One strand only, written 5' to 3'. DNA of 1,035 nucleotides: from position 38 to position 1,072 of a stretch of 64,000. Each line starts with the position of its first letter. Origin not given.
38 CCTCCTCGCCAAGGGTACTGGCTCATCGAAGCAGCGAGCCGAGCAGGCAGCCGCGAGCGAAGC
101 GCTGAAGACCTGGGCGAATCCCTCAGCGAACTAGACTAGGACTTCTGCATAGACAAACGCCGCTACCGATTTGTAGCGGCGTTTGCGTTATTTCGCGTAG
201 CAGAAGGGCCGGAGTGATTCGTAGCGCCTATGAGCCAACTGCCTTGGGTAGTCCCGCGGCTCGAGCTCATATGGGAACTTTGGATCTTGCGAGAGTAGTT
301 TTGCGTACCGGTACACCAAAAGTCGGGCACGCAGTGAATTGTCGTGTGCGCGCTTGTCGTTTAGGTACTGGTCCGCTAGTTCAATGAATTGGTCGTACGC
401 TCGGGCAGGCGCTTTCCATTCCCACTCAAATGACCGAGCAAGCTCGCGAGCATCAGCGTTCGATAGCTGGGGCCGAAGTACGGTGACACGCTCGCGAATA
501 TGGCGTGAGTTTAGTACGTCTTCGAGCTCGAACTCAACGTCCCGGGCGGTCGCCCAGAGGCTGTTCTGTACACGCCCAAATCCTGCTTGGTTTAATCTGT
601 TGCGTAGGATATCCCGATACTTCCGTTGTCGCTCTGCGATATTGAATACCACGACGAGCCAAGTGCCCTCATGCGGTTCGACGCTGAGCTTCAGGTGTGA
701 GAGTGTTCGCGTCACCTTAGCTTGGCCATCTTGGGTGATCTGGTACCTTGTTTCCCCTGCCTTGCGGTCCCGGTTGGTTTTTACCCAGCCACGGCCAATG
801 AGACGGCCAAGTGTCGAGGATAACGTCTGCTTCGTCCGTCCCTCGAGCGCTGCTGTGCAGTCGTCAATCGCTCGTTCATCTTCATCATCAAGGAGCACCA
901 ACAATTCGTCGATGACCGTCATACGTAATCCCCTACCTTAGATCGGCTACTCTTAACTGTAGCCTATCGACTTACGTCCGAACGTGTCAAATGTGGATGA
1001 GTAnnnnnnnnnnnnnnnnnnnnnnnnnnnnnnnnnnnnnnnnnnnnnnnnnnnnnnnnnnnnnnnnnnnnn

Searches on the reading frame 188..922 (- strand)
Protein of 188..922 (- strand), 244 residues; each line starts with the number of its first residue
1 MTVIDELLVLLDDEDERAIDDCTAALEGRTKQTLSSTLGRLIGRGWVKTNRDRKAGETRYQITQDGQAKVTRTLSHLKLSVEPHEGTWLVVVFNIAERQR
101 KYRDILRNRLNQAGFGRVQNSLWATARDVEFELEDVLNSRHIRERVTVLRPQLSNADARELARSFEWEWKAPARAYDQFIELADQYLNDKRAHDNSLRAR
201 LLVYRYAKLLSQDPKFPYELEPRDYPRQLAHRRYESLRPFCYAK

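Call 61: search_protein_families(library=pfam, proteins=[window:188-922:-], max_evalue=0.00001)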
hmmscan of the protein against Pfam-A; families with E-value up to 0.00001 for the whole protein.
window:188-922:- (244 aa): 1 family
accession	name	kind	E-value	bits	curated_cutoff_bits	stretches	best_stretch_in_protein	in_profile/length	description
PF20803.2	PaaX_M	-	7.9e-18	64.8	24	1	83-154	3-74/83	PaaX protein central Cas2-like domain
